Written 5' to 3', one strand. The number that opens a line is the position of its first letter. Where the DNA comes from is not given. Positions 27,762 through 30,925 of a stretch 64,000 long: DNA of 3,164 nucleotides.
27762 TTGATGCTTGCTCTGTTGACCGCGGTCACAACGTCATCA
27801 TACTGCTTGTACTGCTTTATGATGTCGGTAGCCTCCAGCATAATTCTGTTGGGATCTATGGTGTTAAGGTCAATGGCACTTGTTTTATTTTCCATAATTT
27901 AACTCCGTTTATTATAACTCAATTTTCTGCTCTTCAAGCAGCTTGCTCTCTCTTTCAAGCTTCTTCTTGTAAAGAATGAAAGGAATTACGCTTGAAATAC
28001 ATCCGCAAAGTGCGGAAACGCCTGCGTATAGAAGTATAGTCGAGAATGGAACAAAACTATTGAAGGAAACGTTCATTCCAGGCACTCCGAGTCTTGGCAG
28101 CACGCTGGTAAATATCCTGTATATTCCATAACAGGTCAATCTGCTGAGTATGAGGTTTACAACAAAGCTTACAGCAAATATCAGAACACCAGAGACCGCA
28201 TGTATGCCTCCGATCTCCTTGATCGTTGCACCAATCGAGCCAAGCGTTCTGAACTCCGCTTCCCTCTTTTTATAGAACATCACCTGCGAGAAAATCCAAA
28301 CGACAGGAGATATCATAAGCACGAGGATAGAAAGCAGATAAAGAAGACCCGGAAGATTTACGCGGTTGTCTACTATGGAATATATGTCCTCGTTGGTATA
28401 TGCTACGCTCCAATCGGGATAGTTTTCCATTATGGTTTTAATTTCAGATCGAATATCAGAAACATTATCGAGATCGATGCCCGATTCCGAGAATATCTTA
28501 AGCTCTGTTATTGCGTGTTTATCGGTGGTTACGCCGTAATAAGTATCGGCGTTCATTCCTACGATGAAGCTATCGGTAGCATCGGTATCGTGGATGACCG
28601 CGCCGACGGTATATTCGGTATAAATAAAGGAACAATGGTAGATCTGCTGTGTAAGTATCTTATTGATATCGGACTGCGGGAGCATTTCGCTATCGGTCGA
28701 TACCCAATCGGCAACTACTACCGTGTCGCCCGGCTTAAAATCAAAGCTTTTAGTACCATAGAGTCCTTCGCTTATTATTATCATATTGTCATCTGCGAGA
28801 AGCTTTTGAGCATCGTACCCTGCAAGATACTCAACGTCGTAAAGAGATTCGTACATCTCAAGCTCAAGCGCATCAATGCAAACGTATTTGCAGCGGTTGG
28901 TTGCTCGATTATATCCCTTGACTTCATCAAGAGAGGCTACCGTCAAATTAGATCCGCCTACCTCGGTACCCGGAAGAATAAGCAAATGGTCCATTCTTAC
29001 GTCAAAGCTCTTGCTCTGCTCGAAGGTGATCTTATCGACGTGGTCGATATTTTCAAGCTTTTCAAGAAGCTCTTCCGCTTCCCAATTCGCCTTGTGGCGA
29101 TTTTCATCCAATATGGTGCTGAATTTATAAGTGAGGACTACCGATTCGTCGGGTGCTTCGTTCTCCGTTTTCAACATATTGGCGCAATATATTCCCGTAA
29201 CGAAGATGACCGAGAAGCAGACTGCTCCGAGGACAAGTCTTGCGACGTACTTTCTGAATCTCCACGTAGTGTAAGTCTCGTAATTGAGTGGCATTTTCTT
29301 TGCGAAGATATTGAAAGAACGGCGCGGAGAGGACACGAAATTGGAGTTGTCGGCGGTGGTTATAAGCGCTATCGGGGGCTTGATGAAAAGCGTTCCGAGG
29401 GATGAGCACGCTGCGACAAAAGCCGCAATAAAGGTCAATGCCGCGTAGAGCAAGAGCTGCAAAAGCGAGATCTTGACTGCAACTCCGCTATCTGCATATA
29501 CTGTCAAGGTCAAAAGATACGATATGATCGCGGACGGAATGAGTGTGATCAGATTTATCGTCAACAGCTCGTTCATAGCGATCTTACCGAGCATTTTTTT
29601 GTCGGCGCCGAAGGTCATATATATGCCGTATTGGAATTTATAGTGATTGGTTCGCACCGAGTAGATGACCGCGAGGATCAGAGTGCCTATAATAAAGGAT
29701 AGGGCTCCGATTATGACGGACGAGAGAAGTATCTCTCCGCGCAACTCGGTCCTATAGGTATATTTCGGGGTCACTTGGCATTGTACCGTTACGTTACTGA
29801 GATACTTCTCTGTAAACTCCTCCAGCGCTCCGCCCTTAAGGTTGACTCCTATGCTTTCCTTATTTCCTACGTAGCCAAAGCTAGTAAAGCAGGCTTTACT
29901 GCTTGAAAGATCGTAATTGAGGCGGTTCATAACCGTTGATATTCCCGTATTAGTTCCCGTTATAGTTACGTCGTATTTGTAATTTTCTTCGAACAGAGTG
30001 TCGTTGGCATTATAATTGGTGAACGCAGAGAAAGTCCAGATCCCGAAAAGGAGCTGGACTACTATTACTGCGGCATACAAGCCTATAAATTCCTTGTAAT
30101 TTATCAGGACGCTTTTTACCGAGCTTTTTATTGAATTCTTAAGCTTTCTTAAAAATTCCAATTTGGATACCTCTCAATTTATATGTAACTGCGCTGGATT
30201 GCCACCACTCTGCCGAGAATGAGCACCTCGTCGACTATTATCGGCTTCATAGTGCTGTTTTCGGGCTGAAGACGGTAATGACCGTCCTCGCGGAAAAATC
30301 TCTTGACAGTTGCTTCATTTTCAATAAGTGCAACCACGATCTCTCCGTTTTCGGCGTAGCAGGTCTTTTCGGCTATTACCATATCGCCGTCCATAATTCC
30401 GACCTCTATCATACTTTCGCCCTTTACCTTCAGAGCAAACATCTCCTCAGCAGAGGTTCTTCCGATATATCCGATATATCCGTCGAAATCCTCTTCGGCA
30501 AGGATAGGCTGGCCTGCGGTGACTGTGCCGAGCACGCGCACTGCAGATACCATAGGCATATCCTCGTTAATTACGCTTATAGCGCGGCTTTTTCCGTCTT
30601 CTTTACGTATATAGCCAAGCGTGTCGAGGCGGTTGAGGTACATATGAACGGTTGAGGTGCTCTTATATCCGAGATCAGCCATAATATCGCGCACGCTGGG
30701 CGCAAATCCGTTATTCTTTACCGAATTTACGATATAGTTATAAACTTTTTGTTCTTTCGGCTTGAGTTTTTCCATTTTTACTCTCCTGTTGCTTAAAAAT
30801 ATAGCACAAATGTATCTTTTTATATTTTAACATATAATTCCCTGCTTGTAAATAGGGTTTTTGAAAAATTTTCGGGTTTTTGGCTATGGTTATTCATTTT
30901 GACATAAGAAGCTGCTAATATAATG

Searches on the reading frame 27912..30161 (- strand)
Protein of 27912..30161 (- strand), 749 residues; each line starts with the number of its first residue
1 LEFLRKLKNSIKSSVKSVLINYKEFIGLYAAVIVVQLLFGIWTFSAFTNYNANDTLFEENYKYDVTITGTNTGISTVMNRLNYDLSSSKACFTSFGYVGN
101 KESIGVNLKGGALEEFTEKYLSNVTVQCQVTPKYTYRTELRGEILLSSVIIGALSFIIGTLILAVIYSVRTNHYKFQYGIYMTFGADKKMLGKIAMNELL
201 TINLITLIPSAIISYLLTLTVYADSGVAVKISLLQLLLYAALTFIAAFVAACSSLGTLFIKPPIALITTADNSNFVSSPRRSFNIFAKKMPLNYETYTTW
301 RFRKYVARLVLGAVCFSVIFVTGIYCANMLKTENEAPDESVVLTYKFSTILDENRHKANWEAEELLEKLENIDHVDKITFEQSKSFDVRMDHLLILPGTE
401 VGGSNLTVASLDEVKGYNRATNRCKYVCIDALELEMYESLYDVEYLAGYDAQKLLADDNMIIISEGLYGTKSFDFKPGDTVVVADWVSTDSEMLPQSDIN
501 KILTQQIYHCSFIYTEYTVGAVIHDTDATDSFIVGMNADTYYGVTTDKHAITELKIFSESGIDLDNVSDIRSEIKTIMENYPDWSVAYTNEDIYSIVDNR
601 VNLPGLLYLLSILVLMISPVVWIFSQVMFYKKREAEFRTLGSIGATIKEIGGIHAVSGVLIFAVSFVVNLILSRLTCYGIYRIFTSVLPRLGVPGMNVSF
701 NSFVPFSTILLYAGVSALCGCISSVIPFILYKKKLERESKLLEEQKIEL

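Call 37: search_protein_families(library=pfam, proteins=[window:27912-30161:-], max_evalue=0.00001)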
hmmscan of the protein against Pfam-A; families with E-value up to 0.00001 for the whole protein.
window:27912-30161:- (749 aa): 1 family
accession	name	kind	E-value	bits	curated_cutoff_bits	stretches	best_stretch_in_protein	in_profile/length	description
PF02687.27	FtsX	-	2e-07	31.5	25.5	0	150-251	2-107/120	FtsX-like permease C-terminal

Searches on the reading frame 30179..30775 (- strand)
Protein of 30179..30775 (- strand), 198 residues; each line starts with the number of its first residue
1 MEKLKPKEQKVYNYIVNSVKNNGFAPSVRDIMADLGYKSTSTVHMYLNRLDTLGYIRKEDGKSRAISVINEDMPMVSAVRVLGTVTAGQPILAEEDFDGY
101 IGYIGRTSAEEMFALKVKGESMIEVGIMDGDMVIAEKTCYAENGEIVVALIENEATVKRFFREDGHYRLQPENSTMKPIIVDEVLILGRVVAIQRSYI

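Call 37: search_protein_families(library=pfam, proteins=[window:30179-30775:-], max_evalue=0.00001)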
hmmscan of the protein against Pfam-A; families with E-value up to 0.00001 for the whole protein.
window:30179-30775:- (198 aa): 2 families
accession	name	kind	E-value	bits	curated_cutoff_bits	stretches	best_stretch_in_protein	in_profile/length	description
PF00717.28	Peptidase_S24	-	4.2e-31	107.5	23.3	1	81-191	2-116/116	Peptidase S24-like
PF01726.22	LexA_DNA_bind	-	3.7e-17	62.3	23.7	1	1-65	1-65/65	LexA DNA binding domain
